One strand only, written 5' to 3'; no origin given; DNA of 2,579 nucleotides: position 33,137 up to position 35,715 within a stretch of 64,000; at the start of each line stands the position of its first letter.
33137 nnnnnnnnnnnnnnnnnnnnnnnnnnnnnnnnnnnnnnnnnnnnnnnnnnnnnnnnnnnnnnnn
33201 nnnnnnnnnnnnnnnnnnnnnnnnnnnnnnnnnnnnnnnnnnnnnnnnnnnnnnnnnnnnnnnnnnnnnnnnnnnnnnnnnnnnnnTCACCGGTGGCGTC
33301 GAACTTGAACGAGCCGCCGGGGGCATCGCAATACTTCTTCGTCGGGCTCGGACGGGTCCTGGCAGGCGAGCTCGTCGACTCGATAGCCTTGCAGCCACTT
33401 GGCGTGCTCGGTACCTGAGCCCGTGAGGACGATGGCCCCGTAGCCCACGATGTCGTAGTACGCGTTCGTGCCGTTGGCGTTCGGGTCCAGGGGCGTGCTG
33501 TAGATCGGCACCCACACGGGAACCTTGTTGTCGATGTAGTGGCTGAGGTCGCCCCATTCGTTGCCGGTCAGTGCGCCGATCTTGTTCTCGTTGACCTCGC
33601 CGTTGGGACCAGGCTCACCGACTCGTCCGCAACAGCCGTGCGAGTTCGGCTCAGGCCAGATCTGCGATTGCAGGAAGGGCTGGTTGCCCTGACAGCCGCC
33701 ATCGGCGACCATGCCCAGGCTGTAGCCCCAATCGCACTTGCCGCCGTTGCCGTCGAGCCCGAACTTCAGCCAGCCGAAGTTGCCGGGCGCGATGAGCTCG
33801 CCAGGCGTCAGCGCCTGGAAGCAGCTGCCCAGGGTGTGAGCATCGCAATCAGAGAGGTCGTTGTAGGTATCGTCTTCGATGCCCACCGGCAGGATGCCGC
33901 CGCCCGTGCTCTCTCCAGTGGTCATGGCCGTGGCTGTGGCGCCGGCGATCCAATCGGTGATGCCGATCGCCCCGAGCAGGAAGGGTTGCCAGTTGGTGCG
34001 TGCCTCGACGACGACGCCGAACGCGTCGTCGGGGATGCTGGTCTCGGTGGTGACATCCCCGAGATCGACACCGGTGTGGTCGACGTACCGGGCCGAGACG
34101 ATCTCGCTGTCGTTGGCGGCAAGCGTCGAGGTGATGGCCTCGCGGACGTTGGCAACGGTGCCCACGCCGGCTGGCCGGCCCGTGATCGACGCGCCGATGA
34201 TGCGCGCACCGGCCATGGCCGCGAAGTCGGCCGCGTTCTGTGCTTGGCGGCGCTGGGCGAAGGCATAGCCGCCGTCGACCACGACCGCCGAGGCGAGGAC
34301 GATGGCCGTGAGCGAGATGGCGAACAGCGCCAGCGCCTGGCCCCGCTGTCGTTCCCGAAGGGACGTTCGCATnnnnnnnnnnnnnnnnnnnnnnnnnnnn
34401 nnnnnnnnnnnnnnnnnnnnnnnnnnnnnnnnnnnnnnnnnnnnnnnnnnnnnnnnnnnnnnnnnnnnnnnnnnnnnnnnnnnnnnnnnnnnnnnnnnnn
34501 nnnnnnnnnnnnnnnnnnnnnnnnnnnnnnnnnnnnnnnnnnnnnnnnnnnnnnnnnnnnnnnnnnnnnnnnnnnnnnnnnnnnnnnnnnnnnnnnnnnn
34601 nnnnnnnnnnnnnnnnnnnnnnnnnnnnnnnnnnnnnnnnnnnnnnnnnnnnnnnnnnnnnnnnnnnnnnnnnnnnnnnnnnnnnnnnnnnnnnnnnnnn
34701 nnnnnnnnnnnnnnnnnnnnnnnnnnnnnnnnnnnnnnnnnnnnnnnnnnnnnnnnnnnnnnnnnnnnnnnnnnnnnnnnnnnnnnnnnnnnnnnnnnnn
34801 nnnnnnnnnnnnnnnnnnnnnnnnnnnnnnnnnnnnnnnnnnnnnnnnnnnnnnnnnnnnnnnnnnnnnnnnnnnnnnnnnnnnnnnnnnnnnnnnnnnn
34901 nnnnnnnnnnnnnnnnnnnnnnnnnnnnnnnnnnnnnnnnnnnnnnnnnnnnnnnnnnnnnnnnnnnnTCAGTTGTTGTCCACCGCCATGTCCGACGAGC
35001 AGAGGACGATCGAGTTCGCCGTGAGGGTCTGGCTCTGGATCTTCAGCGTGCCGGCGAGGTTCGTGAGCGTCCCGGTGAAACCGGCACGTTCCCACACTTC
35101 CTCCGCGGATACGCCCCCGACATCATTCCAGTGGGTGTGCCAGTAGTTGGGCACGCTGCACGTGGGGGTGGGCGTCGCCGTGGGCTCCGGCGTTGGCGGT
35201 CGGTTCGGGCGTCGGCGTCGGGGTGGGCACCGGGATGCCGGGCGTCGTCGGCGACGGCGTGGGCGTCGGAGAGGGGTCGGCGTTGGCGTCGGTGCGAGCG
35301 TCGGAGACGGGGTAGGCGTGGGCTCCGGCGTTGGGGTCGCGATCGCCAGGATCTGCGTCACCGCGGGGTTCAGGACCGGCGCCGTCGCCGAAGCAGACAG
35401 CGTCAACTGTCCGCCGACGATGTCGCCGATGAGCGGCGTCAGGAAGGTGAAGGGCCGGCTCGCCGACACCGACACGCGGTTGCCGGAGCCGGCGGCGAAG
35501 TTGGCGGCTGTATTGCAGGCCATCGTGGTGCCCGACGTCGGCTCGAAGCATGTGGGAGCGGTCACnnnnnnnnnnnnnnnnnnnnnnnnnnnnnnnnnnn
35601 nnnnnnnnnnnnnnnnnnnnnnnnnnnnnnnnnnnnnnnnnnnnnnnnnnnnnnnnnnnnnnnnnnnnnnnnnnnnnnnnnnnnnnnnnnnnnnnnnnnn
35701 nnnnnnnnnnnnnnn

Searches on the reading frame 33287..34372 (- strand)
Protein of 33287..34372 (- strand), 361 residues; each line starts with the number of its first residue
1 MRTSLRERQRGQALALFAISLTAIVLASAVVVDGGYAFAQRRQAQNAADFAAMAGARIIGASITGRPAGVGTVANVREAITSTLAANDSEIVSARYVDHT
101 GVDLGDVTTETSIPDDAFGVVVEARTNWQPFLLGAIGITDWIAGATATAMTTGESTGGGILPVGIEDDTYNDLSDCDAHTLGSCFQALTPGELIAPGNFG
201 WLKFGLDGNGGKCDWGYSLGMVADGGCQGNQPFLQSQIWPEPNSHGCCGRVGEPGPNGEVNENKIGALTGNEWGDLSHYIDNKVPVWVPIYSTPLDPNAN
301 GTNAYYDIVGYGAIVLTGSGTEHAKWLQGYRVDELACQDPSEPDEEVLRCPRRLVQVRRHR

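Call 5: search_protein_families(library=pfam, proteins=[window:33287-34372:-], max_evalue=0.01)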
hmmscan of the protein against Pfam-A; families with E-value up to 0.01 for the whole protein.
window:33287-34372:- (361 aa): 1 family
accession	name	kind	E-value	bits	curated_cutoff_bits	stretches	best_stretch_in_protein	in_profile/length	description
PF13400.11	Tad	-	2.3e-08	34.6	22.3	1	11-57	1-46/47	Putative Flp pilus-assembly TadE/G-like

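Call 35: find_homologous_proteins(query=window:33287-34372:-)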
Query window:33287-34372:- (361 aa): 324 proteins with E <= 0.001 among 8000 candidates; the best 120 are listed.
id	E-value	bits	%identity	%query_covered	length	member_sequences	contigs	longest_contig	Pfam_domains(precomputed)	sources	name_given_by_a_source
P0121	5.7e-238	807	97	100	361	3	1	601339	PF13400.12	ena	-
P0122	1.4e-189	648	81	97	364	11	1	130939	PF13400.12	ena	-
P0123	6.1e-189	646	79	97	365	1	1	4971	PF13400.12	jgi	jgi:hypothetical protein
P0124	1.2e-187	642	78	97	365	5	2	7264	PF13400.12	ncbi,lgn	ncbi:MAG: pilus assembly protein TadG-related protein [Candidatus Limnocylindrales bacterium]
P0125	3.2e-185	634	79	96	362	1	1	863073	PF13400.12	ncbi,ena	-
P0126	4.9e-183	626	77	97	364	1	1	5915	PF13400.12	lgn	-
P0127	1.2e-181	622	79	97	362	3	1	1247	PF13400.12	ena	-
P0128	3.2e-181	620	75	97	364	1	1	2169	PF13400.12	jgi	jgi:hypothetical protein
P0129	1.0e-179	616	75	97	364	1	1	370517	PF13400.12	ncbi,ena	-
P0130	1.5e-178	612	74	97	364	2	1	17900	PF13400.12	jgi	-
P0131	4.7e-176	603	75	97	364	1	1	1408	PF13400.12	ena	-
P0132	2.2e-173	595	79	90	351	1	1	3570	PF13400.12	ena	-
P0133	2.2e-165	568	74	94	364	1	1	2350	PF13400.12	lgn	-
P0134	1.3e-145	503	65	94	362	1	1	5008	PF13400.12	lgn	-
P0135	1.4e-142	493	65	94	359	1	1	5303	PF13400.12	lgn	-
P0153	2.5e-128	446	62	93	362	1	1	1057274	PF13400.12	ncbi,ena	-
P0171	8.7e-123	428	56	99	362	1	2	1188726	PF13400.12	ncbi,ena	-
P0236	5.8e-106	373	53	100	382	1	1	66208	PF13400.12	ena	-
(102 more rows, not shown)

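Call 36: find_encoding_contigs(protein=P0153, flank=10000, max_places=1)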
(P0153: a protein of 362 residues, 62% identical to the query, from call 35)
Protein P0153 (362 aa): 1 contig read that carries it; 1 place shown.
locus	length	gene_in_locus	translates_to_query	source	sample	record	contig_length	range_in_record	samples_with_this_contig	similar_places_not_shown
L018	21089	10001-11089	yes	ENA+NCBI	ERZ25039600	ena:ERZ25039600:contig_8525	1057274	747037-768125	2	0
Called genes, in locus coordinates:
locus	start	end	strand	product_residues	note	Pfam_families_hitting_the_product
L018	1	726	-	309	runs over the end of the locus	PF00342:PGI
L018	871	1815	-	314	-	PF02779:Transket_pyr, PF22613:Transketolase_C_1 (weak)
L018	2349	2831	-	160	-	PF00456:Transketolase_N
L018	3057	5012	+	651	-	PF00294:PfkB, PF04227:Indigoidine_A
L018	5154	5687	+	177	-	-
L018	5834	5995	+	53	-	-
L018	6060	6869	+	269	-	PF06888:Put_Phosphatase (weak), PF12710:HAD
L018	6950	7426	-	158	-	-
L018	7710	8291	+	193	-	PF28474:DUF8412, PF13376:OmdA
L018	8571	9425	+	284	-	PF07811:TadE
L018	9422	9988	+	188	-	PF07811:TadE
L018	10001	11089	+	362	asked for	PF13400:Tad (weak)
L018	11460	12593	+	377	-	PF14684:Tricorn_C1 (weak), PF03572:Peptidase_S41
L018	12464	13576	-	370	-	PF00005:ABC_tran, PF08352:oligo_HPY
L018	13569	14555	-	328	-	PF00005:ABC_tran, PF02463:SMC_N (faint), PF13304:AAA_21, PF08352:oligo_HPY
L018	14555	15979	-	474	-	PF00528:BPD_transp_1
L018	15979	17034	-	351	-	PF00528:BPD_transp_1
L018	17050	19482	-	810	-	PF00496:SBP_bac_5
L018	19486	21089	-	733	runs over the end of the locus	PF13088:BNR_2 (faint), PF02012:BNR (faint)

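Call 37: find_encoding_contigs(protein=P0171, flank=10000, max_places=1)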
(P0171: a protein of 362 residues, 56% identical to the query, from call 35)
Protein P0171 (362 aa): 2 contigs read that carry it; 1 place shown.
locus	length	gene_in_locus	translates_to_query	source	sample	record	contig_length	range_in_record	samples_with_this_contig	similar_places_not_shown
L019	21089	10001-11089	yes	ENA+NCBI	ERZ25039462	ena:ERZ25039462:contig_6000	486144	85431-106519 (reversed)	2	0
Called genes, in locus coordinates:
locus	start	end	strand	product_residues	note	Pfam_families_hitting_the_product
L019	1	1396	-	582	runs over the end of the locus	PF00342:PGI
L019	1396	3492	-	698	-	PF00456:Transketolase_N, PF02779:Transket_pyr, PF22613:Transketolase_C_1, PF02780:Transketolase_C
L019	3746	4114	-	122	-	-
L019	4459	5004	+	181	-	-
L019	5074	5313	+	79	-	-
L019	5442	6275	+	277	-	PF06888:Put_Phosphatase, PF12710:HAD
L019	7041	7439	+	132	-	-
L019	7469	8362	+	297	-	PF28474:DUF8412, PF13376:OmdA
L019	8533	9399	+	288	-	-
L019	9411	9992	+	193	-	PF07811:TadE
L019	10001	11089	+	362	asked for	PF13400:Tad (weak)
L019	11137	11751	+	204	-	-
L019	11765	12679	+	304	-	PF02826:2-Hacid_dh_C (weak), PF03446:NAD_binding_2, PF03807:F420_oxidored (faint), PF14833:NAD_binding_11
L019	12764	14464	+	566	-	PF06418:CTP_synth_N, PF00117:GATase, PF07722:Peptidase_C26 (weak)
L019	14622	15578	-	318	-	PF11611:DUF4352 (faint)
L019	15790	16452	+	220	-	PF00923:TAL_FSA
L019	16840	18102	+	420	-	PF07497:Rho_RNA_bind, PF00006:ATP-synt_ab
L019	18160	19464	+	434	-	PF01018:GTP1_OBG, PF01926:MMR_HSR1, PF02421:FeoB_N, PF09269:DUF1967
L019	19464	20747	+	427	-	PF01467:CTP_transf_like, PF02410:RsfS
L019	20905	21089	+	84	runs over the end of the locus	-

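Call 38: find_encoding_contigs(protein=P0236, flank=10000, max_places=1)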
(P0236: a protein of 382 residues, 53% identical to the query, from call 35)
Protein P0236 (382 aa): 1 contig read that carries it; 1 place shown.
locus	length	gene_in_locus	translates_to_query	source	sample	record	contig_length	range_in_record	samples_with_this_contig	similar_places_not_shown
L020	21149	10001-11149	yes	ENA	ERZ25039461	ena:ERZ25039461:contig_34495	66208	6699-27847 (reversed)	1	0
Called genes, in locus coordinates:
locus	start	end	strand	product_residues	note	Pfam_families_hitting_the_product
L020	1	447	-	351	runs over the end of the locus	PF07885:Ion_trans_2, PF02254:TrkA_N, PF02080:TrkA_C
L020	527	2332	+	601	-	PF00999:Na_H_Exchanger, PF02254:TrkA_N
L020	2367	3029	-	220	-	PF14803:Zn_ribbon_Nudix, PF00293:NUDIX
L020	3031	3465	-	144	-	-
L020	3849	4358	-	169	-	PF00731:AIRC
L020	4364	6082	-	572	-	PF04229:GrpB, PF22660:RS_preATP-grasp-like, PF02222:ATP-grasp, PF17769:PurK_C, PF21244:PurT_C (weak)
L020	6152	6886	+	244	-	PF00072:Response_reg, PF00486:Trans_reg_C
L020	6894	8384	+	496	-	PF00512:HisKA, PF02518:HATPase_c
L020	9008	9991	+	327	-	-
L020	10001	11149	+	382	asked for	PF13400:Tad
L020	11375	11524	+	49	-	-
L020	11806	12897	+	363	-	-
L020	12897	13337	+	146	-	PF07811:TadE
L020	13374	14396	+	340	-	PF13400:Tad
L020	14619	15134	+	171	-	PF07811:TadE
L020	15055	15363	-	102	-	-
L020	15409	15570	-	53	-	-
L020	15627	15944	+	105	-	-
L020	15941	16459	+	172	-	PF07811:TadE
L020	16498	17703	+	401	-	PF13400:Tad (weak)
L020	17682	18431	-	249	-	-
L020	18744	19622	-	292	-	PF00520:Ion_trans, PF07885:Ion_trans_2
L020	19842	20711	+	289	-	-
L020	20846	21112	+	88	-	-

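Call 41: search_protein_families(library=ncbifam, proteins=[window:33287-34372:-], max_evalue=0.01)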
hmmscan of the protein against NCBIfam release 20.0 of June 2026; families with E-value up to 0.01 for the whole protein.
window:33287-34372:- (361 aa): 2 families
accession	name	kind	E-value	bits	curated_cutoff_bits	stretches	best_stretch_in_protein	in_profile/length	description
TIGR03816.1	tadE_like_DECH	hypoth_equivalog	0.00058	20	50.95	1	10-103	2-97/109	Rv3654c family TadE-like protein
NF011814.0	PRK15286.1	equivalog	0.0041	16.7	264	0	175-211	103-139/170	putative minor fimbrial subunit StfE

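Call 53: search_protein_families(library=pfam, proteins=[L018:8571-9425:+, L018:9422-9988:+, L019:11137-11751:+, L019:8533-9399:+], max_evalue=0.01)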
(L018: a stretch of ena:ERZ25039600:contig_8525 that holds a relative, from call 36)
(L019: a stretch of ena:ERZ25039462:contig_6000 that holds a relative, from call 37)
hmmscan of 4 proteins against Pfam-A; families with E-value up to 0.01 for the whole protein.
L018:8571-9425:+ (284 aa): 1 family
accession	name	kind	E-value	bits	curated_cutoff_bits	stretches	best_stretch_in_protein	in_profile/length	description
PF07811.17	TadE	-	1.3e-15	57.7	22.9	1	13-54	1-42/43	TadE-like protein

L018:9422-9988:+ (188 aa): 2 families
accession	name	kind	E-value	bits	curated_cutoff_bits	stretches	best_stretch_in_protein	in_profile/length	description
PF07811.17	TadE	-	1.5e-17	63.9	22.9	1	10-52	1-43/43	TadE-like protein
PF13400.11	Tad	-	0.0015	19.3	22.3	1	10-55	1-45/47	Putative Flp pilus-assembly TadE/G-like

L019:11137-11751:+ (204 aa): 0 families

L019:8533-9399:+ (288 aa): 1 family
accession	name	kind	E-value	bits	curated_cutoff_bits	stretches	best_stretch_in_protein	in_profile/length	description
PF07811.17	TadE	-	2.4e-16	60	22.9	1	13-54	1-42/43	TadE-like protein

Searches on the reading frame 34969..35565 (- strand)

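Call 5: search_protein_families(library=pfam, proteins=[window:34969-35565:-], max_evalue=0.01)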
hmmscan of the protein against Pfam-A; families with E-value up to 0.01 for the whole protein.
window:34969-35565:- (198 aa): 1 family
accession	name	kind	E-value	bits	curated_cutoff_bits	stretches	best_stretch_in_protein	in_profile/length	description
PF02443.22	Circo_capsid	-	0.0038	18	36.2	1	100-177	8-74/224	Circovirus capsid protein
